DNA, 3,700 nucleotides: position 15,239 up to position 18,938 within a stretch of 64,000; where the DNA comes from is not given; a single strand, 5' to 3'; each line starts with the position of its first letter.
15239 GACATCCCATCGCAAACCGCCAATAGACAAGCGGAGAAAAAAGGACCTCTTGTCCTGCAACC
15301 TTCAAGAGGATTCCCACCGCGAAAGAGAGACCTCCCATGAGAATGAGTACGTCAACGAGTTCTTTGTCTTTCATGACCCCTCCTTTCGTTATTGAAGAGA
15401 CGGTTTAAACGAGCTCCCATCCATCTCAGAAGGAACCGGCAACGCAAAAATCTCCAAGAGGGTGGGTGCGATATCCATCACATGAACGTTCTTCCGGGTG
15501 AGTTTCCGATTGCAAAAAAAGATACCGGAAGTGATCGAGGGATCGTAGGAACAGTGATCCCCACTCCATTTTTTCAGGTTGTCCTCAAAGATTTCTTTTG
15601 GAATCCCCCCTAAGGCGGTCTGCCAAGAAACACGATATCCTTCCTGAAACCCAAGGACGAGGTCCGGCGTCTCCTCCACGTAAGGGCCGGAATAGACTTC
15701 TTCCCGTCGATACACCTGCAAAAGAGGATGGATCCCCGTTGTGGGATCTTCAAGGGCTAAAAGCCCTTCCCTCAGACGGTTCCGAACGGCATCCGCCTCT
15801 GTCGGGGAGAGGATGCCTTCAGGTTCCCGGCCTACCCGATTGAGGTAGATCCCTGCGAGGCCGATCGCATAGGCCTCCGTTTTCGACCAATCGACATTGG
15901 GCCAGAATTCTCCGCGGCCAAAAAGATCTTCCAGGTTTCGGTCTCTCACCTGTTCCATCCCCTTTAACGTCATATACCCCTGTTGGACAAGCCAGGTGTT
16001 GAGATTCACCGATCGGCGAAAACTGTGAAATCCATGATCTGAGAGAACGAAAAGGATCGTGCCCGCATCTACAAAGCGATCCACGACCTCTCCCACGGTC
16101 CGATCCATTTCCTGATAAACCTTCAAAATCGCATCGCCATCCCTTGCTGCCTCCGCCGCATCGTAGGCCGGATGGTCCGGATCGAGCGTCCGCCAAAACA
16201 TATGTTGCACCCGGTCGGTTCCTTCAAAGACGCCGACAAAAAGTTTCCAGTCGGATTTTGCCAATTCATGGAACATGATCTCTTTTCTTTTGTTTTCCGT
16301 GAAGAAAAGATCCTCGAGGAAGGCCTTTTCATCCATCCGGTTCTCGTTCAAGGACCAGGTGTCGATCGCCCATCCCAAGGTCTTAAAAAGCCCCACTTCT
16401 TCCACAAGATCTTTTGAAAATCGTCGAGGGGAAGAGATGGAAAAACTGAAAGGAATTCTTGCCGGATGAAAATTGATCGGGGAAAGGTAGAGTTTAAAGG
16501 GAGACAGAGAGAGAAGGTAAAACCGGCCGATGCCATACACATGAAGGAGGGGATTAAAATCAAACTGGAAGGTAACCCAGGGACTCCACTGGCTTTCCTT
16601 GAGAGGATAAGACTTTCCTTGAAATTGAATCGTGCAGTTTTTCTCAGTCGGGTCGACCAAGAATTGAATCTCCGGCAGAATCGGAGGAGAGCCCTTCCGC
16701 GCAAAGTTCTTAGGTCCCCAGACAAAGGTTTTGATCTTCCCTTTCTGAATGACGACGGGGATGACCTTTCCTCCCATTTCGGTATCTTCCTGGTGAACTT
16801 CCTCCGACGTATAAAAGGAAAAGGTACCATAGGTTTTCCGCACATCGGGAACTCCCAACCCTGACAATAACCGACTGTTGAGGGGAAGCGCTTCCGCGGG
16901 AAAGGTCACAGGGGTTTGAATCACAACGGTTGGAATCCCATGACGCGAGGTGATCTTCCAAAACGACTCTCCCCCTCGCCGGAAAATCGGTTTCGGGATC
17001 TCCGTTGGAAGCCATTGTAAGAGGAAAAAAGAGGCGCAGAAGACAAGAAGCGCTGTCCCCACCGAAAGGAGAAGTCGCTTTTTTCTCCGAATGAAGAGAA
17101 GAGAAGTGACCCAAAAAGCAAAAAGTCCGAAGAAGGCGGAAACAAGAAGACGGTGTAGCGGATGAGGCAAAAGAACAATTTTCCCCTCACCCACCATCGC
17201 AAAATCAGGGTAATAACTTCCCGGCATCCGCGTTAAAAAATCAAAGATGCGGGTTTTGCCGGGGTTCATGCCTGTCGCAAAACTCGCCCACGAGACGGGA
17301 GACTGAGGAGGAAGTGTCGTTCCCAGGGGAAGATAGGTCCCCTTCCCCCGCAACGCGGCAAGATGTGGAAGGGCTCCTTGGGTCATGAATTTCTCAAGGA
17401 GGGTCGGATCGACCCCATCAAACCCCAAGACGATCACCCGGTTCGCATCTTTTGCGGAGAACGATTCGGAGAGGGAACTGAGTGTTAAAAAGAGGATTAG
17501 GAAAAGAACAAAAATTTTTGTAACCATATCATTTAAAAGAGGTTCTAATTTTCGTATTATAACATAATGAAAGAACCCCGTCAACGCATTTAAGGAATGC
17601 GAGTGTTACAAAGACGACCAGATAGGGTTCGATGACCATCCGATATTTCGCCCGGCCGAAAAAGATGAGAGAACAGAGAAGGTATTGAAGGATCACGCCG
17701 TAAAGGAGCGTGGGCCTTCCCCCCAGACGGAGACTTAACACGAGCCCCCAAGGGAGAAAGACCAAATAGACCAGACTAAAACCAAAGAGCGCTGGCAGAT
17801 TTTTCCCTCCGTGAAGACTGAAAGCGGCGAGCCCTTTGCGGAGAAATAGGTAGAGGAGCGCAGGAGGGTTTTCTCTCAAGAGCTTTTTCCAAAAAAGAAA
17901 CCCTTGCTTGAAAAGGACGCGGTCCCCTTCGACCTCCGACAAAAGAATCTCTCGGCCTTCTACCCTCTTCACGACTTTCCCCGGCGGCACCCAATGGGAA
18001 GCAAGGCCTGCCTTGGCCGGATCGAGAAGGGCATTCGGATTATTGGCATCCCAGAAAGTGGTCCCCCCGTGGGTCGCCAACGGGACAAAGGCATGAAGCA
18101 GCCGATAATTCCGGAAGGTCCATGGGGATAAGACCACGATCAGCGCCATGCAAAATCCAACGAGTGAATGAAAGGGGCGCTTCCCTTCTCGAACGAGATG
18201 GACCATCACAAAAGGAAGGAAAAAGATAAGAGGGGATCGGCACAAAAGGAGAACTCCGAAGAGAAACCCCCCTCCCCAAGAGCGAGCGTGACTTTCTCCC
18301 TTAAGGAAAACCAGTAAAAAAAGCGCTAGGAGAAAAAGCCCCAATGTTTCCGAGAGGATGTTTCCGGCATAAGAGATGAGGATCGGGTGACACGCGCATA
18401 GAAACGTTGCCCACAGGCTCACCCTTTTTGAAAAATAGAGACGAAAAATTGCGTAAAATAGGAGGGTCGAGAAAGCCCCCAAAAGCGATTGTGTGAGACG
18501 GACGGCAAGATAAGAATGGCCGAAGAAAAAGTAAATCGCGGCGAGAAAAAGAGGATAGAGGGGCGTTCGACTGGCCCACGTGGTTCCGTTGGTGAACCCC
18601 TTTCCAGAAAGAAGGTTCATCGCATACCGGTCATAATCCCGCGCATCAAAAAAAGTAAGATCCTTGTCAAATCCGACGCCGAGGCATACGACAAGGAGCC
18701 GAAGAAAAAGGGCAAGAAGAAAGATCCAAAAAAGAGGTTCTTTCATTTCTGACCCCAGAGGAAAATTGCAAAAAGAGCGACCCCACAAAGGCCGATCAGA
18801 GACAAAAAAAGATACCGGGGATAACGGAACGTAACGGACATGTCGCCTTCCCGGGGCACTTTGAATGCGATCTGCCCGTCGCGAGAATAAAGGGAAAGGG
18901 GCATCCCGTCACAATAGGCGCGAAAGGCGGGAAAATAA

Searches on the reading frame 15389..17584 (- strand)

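Call 32: search_protein_families(library=pfam, proteins=[window:15389-17584:-], max_evalue=0.001)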
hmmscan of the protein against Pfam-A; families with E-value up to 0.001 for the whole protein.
window:15389-17584:- (731 aa): 1 family
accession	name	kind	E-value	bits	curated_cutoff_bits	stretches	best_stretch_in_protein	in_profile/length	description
PF01663.27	Phosphodiest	-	1e-31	111.2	23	2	386-652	123-323/342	Type I phosphodiesterase / nucleotide pyrophosphatase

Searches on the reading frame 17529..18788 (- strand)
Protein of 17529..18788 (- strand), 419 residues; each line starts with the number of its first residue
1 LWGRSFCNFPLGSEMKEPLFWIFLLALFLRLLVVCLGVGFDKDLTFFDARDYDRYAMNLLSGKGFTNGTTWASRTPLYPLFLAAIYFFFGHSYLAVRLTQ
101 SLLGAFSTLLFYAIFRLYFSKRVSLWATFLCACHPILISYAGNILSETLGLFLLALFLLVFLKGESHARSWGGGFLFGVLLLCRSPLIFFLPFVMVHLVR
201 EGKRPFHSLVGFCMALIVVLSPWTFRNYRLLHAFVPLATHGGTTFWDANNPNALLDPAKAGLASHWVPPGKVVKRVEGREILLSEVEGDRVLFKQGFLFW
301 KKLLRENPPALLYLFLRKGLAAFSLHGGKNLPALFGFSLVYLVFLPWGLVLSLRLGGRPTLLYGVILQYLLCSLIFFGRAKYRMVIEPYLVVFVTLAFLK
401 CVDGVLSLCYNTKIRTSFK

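Call 32: search_protein_families(library=pfam, proteins=[window:17529-18788:-], max_evalue=0.001)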
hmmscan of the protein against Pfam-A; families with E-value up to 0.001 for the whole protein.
window:17529-18788:- (419 aa): 1 family
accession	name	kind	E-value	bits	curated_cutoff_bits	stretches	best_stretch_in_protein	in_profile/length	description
PF13231.12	PMT_2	-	1.4e-11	45.3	26.1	1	74-219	2-154/160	Dolichyl-phosphate-mannose-protein mannosyltransferase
